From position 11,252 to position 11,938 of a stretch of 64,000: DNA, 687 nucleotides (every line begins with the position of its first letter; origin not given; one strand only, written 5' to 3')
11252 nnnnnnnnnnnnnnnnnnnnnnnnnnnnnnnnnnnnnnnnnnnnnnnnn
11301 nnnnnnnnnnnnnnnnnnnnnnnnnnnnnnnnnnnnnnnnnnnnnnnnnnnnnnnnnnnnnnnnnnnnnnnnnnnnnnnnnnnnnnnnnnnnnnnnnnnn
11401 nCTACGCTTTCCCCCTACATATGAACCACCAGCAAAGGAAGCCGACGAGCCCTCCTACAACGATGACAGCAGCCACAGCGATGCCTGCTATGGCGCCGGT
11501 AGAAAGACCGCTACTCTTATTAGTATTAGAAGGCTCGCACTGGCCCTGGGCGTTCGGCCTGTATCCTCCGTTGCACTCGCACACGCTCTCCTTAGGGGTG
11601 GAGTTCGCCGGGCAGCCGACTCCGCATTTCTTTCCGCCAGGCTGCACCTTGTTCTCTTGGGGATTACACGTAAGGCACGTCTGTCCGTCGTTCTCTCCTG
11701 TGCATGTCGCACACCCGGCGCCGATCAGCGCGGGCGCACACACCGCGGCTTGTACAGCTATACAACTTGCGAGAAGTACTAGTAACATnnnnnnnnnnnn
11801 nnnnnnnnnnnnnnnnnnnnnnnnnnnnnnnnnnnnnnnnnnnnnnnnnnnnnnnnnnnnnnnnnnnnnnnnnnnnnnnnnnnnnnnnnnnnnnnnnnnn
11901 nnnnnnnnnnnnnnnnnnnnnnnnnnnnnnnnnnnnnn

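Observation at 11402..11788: Minimal 128-aa VSP: signal peptide + one module + TM + CRGKA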

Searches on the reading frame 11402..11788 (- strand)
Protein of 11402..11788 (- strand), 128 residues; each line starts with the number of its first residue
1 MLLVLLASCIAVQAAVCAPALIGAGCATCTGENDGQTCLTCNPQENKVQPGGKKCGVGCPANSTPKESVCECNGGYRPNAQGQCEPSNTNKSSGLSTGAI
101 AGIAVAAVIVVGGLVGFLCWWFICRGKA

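Call 10: find_encoding_contigs(protein=window:11402-11788:-, flank=10000, max_places=10)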
Protein window:11402-11788:- (128 aa): no gene with exactly this product is on record in the collection.

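Call 11: search_protein_families(library=pfam, proteins=[window:11405-11788:-], max_evalue=1)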
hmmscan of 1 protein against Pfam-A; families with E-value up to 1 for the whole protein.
window:11405-11788:- (128 aa): 3 families
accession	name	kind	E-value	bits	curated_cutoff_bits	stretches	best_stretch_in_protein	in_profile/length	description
PF03302.18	VSP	-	1.2e-18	67.6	31.4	1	15-128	284-397/397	Giardia variant-specific surface protein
PF14283.11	CD1107-like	-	0.23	11.8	26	1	53-120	82-150/158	Mobile element protein CD1107-like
PF05808.16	Podoplanin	-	0.35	11.6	30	1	85-116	90-120/135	Podoplanin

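Call 12: find_homologous_proteins(query=window:11405-11788:-, max_evalue=0.00001)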
Query window:11405-11788:- (128 aa): 134 proteins with E <= 0.00001 among 222 candidates; the best 120 are listed.
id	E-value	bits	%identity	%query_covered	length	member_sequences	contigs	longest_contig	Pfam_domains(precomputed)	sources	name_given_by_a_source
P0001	9.0e-79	280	100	100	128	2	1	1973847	PF03302.19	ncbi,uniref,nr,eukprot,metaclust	ncbi:VSP [Giardia duodenalis]|uniref:VSP n=1 Tax=Giardia intestinalis (strain ATCC 50803 / WB clone 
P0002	1.2e-62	228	84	100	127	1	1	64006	PF03302.19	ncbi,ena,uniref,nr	ncbi:Hypothetical protein DHA2_151917 [Giardia duodenalis]|uniref:VSP n=1 Tax=Giardia intestinalis T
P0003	6.4e-57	209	78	100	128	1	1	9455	PF03302.19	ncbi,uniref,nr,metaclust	ncbi:VSP [Giardia lamblia P15]|uniref:VSP n=1 Tax=Giardia intestinalis (strain P15) TaxID=658858 Rep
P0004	6.0e-49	184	64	91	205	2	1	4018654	PF03302.19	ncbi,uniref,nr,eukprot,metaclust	ncbi:VSP [Giardia duodenalis]|uniref:VSP n=1 Tax=Giardia intestinalis (strain ATCC 50803 / WB clone 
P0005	3.8e-39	152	61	99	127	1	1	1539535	PF03302.19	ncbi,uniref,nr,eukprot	ncbi:VSP [Giardia duodenalis]|uniref:VSP n=1 Tax=Giardia intestinalis (strain ATCC 50803 / WB clone 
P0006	6.3e-39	151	60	88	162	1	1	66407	PF03302.19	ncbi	ncbi:Hypothetical protein GSB_153417, partial [Giardia duodenalis]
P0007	1.4e-37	147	66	88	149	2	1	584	PF03302.19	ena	-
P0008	4.0e-37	145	64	88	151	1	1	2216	PF03302.19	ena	-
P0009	5.6e-37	145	58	91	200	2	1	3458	PF03302.19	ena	-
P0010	4.3e-34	135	60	88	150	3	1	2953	PF03302.19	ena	-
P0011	2.0e-33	133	64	88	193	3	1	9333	PF03302.19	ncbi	ncbi:Hypothetical protein GSB_154436, partial [Giardia duodenalis]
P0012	1.6e-31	127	56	100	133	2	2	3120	PF03302.19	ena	-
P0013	3.3e-30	123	58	88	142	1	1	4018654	PF03302.19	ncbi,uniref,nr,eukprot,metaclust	ncbi:VSP [Giardia duodenalis]|uniref:VSP n=1 Tax=Giardia intestinalis (strain ATCC 50803 / WB clone 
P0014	4.9e-29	119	53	100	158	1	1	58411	PF03302.19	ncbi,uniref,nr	ncbi:Permease [Giardia duodenalis]|uniref:Permease n=1 Tax=Giardia intestinalis TaxID=5741 RepID=V6T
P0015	4.8e-27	113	53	93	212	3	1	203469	PF03302.19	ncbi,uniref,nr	ncbi:Variant-specific surface protein [Giardia duodenalis]|uniref:Variant-specific surface protein n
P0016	8.7e-27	112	52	93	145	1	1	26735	PF03302.19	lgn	-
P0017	1.1e-26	111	57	86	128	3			PF03302.19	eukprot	eukprot:XP_001703834.1 VSP [Giardia lamblia ATCC 50803]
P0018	1.2e-26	111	59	81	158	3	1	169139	PF03302.19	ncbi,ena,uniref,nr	ncbi:Variant-specific surface protein [Giardia duodenalis]|uniref:Variant-specific surface protein n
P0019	3.0e-26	110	55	88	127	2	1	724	PF03302.19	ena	-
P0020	5.4e-26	109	54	81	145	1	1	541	PF03302.19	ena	-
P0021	2.4e-25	107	48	96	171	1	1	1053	PF03302.19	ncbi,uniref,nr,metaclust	ncbi:ATPase involved in DNA repair/chromosome segregation [Giardia duodenalis]|uniref:ATPase involve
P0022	8.3e-25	105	55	80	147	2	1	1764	PF03302.19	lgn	-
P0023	9.8e-25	105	56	86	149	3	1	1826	PF03302.19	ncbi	ncbi:Variant-specific surface protein, partial [Giardia duodenalis]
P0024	1.1e-24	105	65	64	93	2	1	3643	PF03302.19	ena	-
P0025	2.5e-24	104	49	95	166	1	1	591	PF03302.19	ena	-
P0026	2.7e-24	104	54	86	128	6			PF03302.19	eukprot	eukprot:XP_001709654.1 VSP [Giardia lamblia ATCC 50803]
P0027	3.8e-24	103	57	80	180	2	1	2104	PF03302.19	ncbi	ncbi:Variant-specific surface protein, partial [Giardia duodenalis]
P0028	2.7e-22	97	54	82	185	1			PF03302.19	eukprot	eukprot:XP_001706456.1 VSP [Giardia lamblia ATCC 50803]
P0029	9.5e-22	96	52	80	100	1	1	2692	PF03302.19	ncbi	ncbi:Variant-specific surface protein, partial [Giardia duodenalis]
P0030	9.5e-22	96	52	80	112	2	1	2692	PF03302.19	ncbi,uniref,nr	ncbi:Variant-specific surface protein [Giardia duodenalis]|uniref:Variant-specific surface protein n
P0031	2.1e-21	94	46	89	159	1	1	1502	PF03302.19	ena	-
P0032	6.5e-21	93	61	64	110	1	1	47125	PF03302.19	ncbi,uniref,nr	ncbi:Variant-specific surface protein [Giardia duodenalis]|uniref:Variant-specific surface protein n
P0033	3.9e-20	90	64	62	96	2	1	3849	PF03302.19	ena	-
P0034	4.0e-20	90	78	45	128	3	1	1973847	PF03302.19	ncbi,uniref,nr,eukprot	ncbi:Variant-specific surface protein VSP4A1 [Giardia duodenalis]|uniref:Variant-specific surface pr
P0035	7.7e-20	89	68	55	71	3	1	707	PF03302.19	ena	-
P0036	8.3e-20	89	54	81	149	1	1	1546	PF03302.19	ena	-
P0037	1.7e-19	88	48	97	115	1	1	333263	PF03302.19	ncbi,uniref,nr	ncbi:Variant-specific surface protein [Giardia duodenalis]|uniref:Variant-specific surface protein n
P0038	4.2e-19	87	78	45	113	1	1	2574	PF03302.19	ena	-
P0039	8.5e-19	86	49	82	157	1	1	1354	PF03302.19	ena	-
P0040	2.4e-18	84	64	62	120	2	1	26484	PF03302.19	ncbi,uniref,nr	ncbi:Variant-specific surface protein [Giardia duodenalis]|uniref:Variant-specific surface protein n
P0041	1.2e-17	82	54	77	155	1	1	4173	PF03302.19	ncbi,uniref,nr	ncbi:Variant-specific surface protein [Giardia duodenalis]|uniref:Variant-specific surface protein n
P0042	1.6e-17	82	62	54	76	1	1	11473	PF03302.19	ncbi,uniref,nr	ncbi:Variant-specific surface protein [Giardia duodenalis]|uniref:Variant-specific surface protein n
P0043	1.8e-17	82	70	52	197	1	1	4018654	PF09132.16,PF03302.19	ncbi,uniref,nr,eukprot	ncbi:VSP [Giardia duodenalis]|uniref:VSP n=1 Tax=Giardia intestinalis (strain ATCC 50803 / WB clone 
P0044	5.5e-17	80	54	71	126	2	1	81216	PF03302.19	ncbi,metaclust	ncbi:Variant-specific surface protein, partial [Giardia duodenalis]|metaclust:status=active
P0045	6.5e-17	80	64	54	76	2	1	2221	PF03302.19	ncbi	ncbi:Variant-specific surface protein, partial [Giardia duodenalis]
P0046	7.4e-17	80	55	82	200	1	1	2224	PF03302.19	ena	-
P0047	1.2e-16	79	48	87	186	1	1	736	PF03302.19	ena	-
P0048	1.3e-16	79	51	77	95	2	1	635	PF03302.19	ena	-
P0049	3.8e-16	77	66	45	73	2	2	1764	PF03302.19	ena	-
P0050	7.7e-16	76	51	80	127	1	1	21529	PF03302.19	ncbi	ncbi:Variant-specific surface protein, partial [Giardia duodenalis]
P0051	1.4e-15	75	53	72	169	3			PF03302.19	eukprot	eukprot:XP_001703900.1 VSP [Giardia lamblia ATCC 50803]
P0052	2.1e-15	75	74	45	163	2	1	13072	PF03302.19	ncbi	ncbi:Variant-specific surface protein, partial [Giardia duodenalis]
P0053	2.7e-15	75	47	87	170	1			PF03302.19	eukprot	eukprot:XP_001707821.1 VSP [Giardia lamblia ATCC 50803]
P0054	2.8e-15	75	64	52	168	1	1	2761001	PF03302.19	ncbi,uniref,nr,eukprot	ncbi:VSP [Giardia duodenalis]|uniref:VSP n=1 Tax=Giardia intestinalis (strain ATCC 50803 / WB clone 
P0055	3.4e-15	74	67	45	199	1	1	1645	PF03302.19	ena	-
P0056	4.6e-15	74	53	82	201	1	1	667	PF03302.19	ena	-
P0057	6.4e-15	73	54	72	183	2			PF03302.19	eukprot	eukprot:XP_001703931.1 VSP [Giardia lamblia ATCC 50803]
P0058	7.6e-15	73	54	62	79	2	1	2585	PF03302.19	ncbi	ncbi:Variant-specific surface protein, partial [Giardia duodenalis]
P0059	1.1e-14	73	48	73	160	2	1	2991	PF03302.19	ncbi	ncbi:Variant-specific surface protein, partial [Giardia duodenalis]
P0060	1.2e-14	73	59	51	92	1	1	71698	PF03302.19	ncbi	ncbi:Variant-specific surface protein, partial [Giardia duodenalis]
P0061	2.6e-14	71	92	28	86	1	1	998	PF03302.19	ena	-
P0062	3.3e-14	71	46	81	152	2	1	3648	PF03302.19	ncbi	ncbi:Variant-specific surface protein, partial [Giardia duodenalis]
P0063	3.8e-14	71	48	87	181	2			PF03302.19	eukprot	eukprot:XP_001703883.1 VSP [Giardia lamblia ATCC 50803]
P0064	5.1e-14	70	56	55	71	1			PF03302.19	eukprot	eukprot:XP_001707286.1 VSP, putative [Giardia lamblia ATCC 50803]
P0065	6.5e-14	70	63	48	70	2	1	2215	PF03302.19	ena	-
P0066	7.5e-14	70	69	45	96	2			PF03302.19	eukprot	eukprot:XP_001704543.1 VSP [Giardia lamblia ATCC 50803]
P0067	7.8e-14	70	65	52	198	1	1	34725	PF09132.16,PF03302.19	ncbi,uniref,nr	ncbi:VSP [Giardia lamblia P15]|uniref:VSP n=1 Tax=Giardia intestinalis (strain P15) TaxID=658858 Rep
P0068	8.5e-14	70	70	52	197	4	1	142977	PF09132.16,PF03302.19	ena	-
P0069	9.0e-14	70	44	87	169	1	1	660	PF03302.19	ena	-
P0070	9.7e-14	70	67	45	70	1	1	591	PF03302.19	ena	-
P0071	1.0e-13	69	47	81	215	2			PF03302.19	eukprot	eukprot:XP_001703916.1 VSP [Giardia lamblia ATCC 50803]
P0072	1.1e-13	69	62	58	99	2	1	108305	PF03302.19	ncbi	ncbi:Variant-specific surface protein, partial [Giardia duodenalis]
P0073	1.2e-13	69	45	82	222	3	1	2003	PF03302.19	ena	-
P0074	1.4e-13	69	47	81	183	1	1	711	PF03302.19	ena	-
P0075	1.8e-13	69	73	45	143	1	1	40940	PF03302.19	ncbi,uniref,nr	ncbi:Variant-specific surface protein VSP4A1 precursor [Giardia lamblia P15]|uniref:Variant-specific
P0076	2.5e-13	68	70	52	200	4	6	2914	PF09132.16,PF03302.19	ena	-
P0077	2.5e-13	68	50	84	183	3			PF03302.19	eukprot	eukprot:XP_001703830.1 VSP [Giardia lamblia ATCC 50803]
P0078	2.5e-13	68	88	32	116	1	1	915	PF03302.19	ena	-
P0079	3.9e-13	68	65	52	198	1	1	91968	PF09132.16,PF03302.19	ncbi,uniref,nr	ncbi:VSP [Giardia lamblia P15]|uniref:VSP n=1 Tax=Giardia intestinalis (strain P15) TaxID=658858 Rep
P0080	6.4e-13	67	64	52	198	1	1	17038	PF09132.16,PF03302.19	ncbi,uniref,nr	ncbi:VSP [Giardia lamblia P15]|uniref:VSP n=1 Tax=Giardia intestinalis (strain P15) TaxID=658858 Rep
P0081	8.0e-13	67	45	77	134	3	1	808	PF03302.19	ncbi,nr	ncbi:VSP [Giardia duodenalis ATCC 50581]|nr:VSP [Giardia intestinalis ATCC 50581]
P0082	8.6e-13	67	50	75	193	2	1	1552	PF03302.19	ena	-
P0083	1.3e-12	66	60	55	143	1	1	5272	PF03302.19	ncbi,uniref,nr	ncbi:Hypothetical protein GLP15_3652 [Giardia lamblia P15]|uniref:VSP n=1 Tax=Giardia intestinalis (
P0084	1.5e-12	66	80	34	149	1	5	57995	PF03302.19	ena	-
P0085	1.5e-12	66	68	52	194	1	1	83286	PF03302.19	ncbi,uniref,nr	ncbi:VSP [Giardia lamblia P15]|uniref:VSP n=1 Tax=Giardia intestinalis (strain P15) TaxID=658858 Rep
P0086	2.9e-12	65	91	27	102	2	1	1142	PF03302.19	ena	-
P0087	6.4e-12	64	94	27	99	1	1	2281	PF03302.19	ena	-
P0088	7.5e-12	63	58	40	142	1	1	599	PF03302.19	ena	-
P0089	1.1e-11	63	42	82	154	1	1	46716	PF03302.19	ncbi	ncbi:Variant-specific surface protein, partial [Giardia duodenalis]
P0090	1.2e-11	63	67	45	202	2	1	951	PF03302.19,PF00641.24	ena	-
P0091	2.6e-11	62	68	52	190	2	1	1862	PF03302.19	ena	-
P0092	3.1e-11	61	43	93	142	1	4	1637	PF03302.19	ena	-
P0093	4.1e-11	61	65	48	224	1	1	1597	PF03302.19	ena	-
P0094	4.3e-11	61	91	27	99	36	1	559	PF03302.19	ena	-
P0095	1.1e-10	60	91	27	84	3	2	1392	PF03302.19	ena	-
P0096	1.8e-10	59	57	52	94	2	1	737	PF03302.19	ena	-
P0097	2.0e-10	59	89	28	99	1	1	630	PF03302.19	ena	-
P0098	2.6e-10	59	51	82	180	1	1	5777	PF03302.19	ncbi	ncbi:Variant-specific surface protein, partial [Giardia duodenalis]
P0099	2.9e-10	58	45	73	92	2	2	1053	PF03302.19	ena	-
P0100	3.0e-10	58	86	27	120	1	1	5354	PF03302.19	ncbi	ncbi:Variant-specific surface protein, partial [Giardia duodenalis]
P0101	3.2e-10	58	48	69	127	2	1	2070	PF03302.19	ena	-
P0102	3.4e-10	58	94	27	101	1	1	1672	PF03302.19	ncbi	ncbi:Variant-specific surface protein, partial [Giardia duodenalis]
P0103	4.0e-10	58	77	38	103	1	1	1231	PF03302.19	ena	-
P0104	6.1e-10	57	77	27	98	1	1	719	PF03302.19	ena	-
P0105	8.9e-10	57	91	27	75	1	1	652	PF03302.19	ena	-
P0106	1.0e-9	57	73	34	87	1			PF03302.19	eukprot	eukprot:XP_001704497.1 VSP [Giardia lamblia ATCC 50803]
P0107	1.1e-9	56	73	34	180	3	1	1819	PF03302.19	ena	-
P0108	1.2e-9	56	59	48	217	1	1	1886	PF03302.19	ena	-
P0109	1.4e-9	56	80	27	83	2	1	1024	PF03302.19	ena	-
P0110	1.5e-9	56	85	32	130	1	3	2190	PF03302.19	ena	-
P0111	1.5e-9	56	77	27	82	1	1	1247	PF03302.19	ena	-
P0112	1.9e-9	56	45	87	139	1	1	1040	PF03302.19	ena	-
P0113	2.0e-9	56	75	34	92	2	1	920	PF03302.19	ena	-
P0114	3.7e-9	55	43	82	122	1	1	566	PF03302.19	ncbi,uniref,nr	ncbi:VSP [Giardia duodenalis ATCC 50581]|uniref:VSP n=2 Tax=Giardia intestinalis TaxID=5741 RepID=C6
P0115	5.1e-9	54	62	49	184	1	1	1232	PF03302.19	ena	-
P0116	5.8e-9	54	83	33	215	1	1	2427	PF03302.19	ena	-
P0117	1.1e-8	53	75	34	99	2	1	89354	PF03302.19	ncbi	ncbi:Hypothetical protein GSB_151220, partial [Giardia duodenalis]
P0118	1.1e-8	53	80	32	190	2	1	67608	PF03302.19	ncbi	ncbi:Variant-specific surface protein, partial [Giardia duodenalis]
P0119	1.3e-8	53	61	48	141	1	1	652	PF03302.19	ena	-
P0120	1.4e-8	53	46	81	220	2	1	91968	PF03302.19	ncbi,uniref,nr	ncbi:VSP [Giardia lamblia P15]|uniref:VSP n=1 Tax=Giardia intestinalis (strain P15) TaxID=658858 Rep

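Call 14: find_encoding_contigs(protein=P0001, flank=10000, max_places=6)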
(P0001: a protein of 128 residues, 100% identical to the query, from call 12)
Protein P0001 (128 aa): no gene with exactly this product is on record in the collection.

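Call 15: find_encoding_contigs(protein=P0002, flank=10000, max_places=4)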
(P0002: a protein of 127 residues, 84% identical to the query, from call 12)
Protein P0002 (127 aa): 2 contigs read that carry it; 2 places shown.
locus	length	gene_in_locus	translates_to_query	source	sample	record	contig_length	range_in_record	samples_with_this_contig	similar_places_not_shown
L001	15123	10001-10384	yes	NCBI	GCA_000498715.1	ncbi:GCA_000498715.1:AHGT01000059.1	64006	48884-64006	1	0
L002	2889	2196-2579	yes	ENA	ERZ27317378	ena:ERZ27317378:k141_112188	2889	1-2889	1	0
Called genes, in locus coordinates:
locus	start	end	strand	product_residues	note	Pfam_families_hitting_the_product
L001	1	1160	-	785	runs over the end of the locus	PF00069:Pkinase, PF07714:PK_Tyr_Ser-Thr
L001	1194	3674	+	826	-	-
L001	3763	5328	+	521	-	PF00155:Aminotran_1_2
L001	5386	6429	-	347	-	-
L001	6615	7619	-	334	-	PF00069:Pkinase, PF07714:PK_Tyr_Ser-Thr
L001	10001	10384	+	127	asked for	PF03302:VSP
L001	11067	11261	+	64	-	-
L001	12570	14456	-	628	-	PF00078:RVT_1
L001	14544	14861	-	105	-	-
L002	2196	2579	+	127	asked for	PF03302:VSP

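Call 16: find_encoding_contigs(protein=P0003, flank=10000, max_places=4)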
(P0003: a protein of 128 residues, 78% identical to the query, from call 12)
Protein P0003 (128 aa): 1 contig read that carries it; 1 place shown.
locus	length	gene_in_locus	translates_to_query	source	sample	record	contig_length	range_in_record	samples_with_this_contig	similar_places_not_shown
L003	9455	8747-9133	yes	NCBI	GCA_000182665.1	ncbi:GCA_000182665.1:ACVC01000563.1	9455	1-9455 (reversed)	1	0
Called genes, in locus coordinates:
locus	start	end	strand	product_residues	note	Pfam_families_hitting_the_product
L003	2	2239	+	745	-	?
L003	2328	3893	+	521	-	PF00155:Aminotran_1_2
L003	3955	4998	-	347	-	-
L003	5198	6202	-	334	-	PF00069:Pkinase, PF07714:PK_Tyr_Ser-Thr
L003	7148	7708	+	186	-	-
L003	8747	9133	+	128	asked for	PF03302:VSP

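Call 40: find_encoding_contigs(protein=P0004, flank=10000, max_places=4)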
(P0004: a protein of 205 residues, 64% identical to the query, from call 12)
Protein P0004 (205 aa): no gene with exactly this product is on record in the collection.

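Call 41: find_encoding_contigs(protein=P0005, flank=6000, max_places=4)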
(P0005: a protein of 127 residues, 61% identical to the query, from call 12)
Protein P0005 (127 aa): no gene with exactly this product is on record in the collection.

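Call 51: find_homologous_proteins(query=L001:6615-7619:-, max_evalue=1e-30)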
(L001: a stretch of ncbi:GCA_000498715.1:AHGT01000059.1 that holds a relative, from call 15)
Query L001:6615-7619:- (334 aa): 4 proteins with E <= 1e-30 among 4878 candidates.
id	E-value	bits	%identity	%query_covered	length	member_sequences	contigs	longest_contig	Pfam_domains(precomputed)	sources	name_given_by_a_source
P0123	1.7e-213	725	98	100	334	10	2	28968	PF07714.24,PF00069.32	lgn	-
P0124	4.5e-182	622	84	100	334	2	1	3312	PF07714.24,PF00069.32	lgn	-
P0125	2.5e-132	459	63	100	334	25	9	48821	PF07714.24,PF00069.32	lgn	-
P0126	7.5e-119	415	60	100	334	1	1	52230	PF07714.24,PF00069.32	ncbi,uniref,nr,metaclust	ncbi:Kinase/ NEK / Serine/threonine protein kinase [Giardia duodenalis assemblage B]|uniref:non-spec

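Call 56: search_solved_structures(query=P0001, max_evalue=1)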
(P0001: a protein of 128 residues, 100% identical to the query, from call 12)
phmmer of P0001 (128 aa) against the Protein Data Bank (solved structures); distinct sequences matched with E-value up to 1: 15.
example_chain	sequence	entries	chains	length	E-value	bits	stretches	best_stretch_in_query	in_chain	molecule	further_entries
8jiq_R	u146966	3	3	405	0.088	16.2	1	88-123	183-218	Glucagon receptor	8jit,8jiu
7v35_R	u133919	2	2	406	0.088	16.2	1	88-123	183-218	Glucagon receptor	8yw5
8wg8_R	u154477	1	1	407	0.088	16.2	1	88-123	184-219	Glucagon receptor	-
6lmk_R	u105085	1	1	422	0.093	16.1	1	88-123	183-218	Glucagon receptor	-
8jrv_R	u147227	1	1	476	0.098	16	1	89-123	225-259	HA signal peptide,HPC4 purification tag,Glucagon receptor,C-terminal tail of Vasopressin V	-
8jru_R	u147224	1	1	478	0.099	16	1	89-123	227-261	HA signal peptide,HPC4 purification tag,Glucagon receptor,C-terminal tail of Vasopressin V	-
6whc_R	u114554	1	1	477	0.11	15.9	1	89-123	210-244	Glucagon receptor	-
9mzg_R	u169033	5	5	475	0.11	15.9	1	89-123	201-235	Glucagon receptor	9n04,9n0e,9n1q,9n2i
4l6r_A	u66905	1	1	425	0.11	15.8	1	88-123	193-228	Soluble cytochrome b562 and Glucagon receptor chimera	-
6wpw_R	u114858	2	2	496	0.12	15.8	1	89-123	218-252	Glucagon receptor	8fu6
6lml_R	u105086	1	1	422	0.12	15.7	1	90-123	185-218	Glucagon receptor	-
5yqz_R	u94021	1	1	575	0.16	15.4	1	89-123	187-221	Glucagon receptor,Endolysin,Glucagon receptor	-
5xez_A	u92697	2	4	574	0.16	15.4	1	89-123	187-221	Glucagon receptor,Endolysin,Glucagon receptor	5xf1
7y7b_5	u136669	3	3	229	0.61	13.5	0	3-67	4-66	ACPI-5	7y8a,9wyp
5ee7_A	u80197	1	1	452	0.7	13.3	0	88-123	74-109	Glucagon receptor,Endolysin,Glucagon receptor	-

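Call 62: predict_structure(alignment_id=A1)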
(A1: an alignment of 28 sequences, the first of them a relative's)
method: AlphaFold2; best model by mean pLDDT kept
length: 128 residues; sequences in the alignment: 28
mean_pLDDT: 69.4   pTM: 0.44
mean pLDDT of the five models: 69.4, 65.6, 65.3, 62.1, 61.0
residues with pLDDT >= 90: 0; 70-90: 80; 50-70: 22; < 50: 26
segments of 3 or more residues with pLDDT < 50: 1-3, 7-9, 11-13, 90-103
pLDDT, mean of each block of 10 residues (from residue 1): 48 63 83 78 84 82 83 81 70 43 51 72 62
secondary structure, 60 per line:
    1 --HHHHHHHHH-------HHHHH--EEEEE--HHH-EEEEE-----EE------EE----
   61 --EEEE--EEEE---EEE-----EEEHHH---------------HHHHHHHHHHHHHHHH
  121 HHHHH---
elements in order: H3-11 H19-23 E26-30 E37-41 E63-66 E69-72 E76-78 E84-86 H105-125
